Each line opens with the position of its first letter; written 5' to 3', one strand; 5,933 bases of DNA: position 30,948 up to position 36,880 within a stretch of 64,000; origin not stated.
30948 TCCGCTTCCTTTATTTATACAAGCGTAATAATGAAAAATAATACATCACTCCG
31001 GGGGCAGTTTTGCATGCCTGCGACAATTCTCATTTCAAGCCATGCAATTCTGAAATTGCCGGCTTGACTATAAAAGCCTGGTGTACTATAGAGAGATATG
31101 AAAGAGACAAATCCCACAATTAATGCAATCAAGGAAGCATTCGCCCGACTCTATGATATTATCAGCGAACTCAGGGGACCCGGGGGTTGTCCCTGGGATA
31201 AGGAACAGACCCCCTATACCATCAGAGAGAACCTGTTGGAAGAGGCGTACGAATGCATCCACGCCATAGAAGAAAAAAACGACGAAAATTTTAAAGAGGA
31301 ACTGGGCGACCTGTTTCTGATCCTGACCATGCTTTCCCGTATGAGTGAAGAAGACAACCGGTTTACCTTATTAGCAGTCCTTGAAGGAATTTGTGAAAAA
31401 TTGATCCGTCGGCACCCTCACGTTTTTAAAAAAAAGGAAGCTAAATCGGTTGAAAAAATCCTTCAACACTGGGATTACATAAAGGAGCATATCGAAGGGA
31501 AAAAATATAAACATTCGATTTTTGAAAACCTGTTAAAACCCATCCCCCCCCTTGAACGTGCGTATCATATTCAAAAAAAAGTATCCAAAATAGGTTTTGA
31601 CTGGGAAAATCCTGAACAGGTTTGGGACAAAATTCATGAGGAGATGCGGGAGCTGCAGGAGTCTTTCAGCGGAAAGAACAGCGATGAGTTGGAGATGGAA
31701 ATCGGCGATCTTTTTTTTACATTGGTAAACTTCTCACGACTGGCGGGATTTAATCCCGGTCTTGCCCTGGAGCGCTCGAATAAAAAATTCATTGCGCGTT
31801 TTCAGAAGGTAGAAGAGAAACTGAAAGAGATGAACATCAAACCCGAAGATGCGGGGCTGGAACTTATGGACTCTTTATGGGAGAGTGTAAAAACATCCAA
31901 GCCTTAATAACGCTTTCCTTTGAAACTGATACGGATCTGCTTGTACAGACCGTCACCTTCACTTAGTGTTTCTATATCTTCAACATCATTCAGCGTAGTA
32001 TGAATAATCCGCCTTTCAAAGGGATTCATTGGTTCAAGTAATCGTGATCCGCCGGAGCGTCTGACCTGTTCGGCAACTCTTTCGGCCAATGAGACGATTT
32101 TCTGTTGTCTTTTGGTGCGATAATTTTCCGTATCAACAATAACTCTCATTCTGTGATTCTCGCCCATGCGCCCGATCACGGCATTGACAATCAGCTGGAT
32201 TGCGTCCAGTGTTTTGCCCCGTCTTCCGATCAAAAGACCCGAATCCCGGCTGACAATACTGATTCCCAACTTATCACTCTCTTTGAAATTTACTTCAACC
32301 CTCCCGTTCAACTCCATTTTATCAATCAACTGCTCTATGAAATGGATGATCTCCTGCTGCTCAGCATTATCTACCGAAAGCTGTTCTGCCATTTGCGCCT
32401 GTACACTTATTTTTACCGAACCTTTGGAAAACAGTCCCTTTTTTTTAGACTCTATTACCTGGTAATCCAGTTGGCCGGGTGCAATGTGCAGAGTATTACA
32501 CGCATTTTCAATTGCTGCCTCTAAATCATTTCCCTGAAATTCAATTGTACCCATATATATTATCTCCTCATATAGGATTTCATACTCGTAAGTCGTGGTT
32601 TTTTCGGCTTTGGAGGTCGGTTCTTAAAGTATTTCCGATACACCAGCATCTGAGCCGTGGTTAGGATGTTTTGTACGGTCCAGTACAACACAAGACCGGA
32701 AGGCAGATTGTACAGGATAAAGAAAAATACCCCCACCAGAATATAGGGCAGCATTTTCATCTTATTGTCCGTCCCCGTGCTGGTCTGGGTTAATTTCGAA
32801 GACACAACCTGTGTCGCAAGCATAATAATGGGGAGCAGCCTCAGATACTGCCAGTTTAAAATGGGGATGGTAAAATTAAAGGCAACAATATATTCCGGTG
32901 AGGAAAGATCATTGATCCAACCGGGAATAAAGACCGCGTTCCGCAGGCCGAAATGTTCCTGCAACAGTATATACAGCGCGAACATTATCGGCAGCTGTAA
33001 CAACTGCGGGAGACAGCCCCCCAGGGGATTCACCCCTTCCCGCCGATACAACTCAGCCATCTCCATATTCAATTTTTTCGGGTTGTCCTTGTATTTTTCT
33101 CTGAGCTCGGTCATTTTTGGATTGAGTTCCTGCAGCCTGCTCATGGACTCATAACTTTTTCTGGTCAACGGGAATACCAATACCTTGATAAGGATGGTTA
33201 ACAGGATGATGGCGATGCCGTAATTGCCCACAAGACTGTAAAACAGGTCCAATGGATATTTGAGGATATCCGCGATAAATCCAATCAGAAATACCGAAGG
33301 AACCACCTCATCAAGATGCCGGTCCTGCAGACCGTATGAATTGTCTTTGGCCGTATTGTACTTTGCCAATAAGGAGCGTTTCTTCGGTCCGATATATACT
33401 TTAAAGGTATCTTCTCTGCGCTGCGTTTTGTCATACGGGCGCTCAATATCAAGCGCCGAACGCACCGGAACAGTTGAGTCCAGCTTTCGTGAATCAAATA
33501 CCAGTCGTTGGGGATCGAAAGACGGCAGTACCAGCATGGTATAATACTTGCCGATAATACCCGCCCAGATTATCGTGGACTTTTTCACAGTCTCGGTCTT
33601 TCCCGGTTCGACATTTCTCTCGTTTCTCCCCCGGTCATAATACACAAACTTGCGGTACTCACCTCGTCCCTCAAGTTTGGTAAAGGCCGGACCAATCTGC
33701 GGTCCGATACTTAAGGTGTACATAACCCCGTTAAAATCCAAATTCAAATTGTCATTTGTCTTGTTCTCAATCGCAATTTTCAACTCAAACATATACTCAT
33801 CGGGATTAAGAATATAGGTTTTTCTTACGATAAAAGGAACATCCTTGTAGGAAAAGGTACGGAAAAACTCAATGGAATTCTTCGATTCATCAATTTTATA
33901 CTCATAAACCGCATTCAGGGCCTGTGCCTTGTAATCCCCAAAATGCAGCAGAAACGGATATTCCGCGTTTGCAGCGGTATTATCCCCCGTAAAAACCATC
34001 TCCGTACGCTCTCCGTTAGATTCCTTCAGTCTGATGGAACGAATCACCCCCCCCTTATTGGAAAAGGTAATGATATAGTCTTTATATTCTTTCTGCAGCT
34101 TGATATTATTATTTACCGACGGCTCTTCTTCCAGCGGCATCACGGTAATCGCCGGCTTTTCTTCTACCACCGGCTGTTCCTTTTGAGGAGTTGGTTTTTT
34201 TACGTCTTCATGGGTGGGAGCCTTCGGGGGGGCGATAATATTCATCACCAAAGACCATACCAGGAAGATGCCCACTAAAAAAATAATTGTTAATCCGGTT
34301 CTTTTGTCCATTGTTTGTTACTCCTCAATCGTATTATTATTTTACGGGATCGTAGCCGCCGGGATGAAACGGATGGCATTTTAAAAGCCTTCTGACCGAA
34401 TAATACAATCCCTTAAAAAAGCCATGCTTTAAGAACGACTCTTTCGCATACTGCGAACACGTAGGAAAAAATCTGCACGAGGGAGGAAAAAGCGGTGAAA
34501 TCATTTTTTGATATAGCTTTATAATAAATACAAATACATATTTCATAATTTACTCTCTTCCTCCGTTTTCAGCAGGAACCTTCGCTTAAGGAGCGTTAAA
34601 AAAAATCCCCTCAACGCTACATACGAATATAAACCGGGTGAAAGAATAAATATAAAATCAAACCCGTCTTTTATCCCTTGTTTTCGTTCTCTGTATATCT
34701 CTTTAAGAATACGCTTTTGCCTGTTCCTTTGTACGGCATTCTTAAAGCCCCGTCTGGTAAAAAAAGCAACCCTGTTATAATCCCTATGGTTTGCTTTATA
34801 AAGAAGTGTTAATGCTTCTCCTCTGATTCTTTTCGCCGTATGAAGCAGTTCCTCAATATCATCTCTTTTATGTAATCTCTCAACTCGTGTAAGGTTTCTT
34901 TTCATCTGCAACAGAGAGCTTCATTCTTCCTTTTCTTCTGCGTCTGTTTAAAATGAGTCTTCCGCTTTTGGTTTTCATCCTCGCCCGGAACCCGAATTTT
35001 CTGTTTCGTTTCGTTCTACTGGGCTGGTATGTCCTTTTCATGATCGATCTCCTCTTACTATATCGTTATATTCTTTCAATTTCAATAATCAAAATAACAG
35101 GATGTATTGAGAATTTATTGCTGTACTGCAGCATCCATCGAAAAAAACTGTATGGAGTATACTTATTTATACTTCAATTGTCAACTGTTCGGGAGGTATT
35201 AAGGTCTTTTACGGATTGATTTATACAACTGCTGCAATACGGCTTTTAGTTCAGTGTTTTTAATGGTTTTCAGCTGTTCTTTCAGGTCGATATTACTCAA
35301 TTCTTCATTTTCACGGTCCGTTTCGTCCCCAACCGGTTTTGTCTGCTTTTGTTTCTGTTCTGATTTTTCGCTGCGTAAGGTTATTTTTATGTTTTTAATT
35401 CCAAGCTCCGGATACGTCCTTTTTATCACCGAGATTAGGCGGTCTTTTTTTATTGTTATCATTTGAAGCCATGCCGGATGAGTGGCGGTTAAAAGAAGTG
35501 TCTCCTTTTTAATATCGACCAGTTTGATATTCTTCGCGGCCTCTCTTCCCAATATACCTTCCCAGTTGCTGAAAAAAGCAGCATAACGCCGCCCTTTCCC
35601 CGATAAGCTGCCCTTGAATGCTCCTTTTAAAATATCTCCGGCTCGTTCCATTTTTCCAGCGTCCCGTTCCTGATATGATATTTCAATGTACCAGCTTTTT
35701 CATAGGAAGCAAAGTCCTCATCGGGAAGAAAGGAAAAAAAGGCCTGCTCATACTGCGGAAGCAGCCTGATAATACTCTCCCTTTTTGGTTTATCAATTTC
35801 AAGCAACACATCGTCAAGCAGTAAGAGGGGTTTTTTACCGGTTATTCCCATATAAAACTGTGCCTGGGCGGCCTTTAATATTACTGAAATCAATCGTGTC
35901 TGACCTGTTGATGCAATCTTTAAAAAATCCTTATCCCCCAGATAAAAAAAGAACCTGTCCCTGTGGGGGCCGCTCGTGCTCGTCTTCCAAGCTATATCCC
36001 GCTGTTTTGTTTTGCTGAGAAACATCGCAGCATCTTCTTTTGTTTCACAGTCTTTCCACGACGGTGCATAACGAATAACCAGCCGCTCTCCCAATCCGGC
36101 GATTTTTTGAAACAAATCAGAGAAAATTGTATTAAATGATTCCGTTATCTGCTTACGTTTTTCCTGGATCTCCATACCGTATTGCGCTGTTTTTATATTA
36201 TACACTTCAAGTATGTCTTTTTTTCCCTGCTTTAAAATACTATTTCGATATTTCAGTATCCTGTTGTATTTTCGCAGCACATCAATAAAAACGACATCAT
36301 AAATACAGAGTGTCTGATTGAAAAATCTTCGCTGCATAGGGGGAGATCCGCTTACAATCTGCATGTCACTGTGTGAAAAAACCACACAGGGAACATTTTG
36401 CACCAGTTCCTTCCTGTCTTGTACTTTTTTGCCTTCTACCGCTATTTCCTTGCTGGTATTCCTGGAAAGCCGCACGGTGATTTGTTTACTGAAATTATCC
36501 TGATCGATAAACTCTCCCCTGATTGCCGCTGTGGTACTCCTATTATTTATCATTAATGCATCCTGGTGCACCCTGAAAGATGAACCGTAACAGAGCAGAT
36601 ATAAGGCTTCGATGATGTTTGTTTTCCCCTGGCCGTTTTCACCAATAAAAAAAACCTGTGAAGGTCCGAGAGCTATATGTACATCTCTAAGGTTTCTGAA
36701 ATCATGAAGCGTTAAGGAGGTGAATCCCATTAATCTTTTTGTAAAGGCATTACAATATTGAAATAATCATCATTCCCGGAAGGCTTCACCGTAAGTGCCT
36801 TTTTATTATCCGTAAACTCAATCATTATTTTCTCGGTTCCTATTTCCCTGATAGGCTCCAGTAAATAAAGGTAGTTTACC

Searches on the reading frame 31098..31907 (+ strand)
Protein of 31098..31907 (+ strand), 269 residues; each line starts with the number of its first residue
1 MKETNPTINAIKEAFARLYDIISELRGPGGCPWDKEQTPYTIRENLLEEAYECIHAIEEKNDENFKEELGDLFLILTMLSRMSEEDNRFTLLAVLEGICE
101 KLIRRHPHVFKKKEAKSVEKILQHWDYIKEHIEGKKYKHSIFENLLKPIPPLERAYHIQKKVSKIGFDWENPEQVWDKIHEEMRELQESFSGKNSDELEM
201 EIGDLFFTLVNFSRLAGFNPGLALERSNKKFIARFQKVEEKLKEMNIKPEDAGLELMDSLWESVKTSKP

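Call 70: search_protein_families(library=pfam, proteins=[window:31098-31907:+], max_evalue=0.00001)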
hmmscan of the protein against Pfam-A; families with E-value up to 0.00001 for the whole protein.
window:31098-31907:+ (269 aa): 2 families
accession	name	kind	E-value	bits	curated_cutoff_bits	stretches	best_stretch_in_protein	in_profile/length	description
PF03819.22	MazG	-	5.3e-33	113.6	22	2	37-110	1-74/74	MazG nucleotide pyrophosphohydrolase domain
PF01503.22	PRA-PH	-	8.1e-08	33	21.3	0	41-77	29-65/86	Phosphoribosyl-ATP pyrophosphohydrolase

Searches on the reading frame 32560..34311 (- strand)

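Call 70: search_protein_families(library=pfam, proteins=[window:32560-34311:-], max_evalue=0.00001)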
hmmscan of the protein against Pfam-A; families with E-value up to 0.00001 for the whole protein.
window:32560-34311:- (583 aa): 2 families
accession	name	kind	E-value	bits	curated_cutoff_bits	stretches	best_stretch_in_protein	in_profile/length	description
PF02096.25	60KD_IMP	-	3.1e-57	193.5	35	1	364-559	1-162/163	60Kd inner membrane protein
PF14849.12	YidC_periplas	-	1.3e-12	48.7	24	1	80-318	10-260/283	YidC periplasmic domain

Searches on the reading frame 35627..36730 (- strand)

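Call 70: search_protein_families(library=pfam, proteins=[window:35627-36730:-], max_evalue=0.00001)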
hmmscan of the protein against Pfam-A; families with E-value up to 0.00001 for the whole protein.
window:35627-36730:- (367 aa): 3 families
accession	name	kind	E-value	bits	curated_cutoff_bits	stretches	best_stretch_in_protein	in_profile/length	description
PF02463.25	SMC_N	-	2.2e-16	60.4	40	1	5-329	4-188/220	RecF/RecN/SMC N terminal domain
PF13476.12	AAA_23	-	3.5e-12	47.8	27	1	5-205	1-199/201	AAA domain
PF13175.12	AAA_15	-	1.2e-10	42.1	32.1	1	3-247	3-180/374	AAA ATPase domain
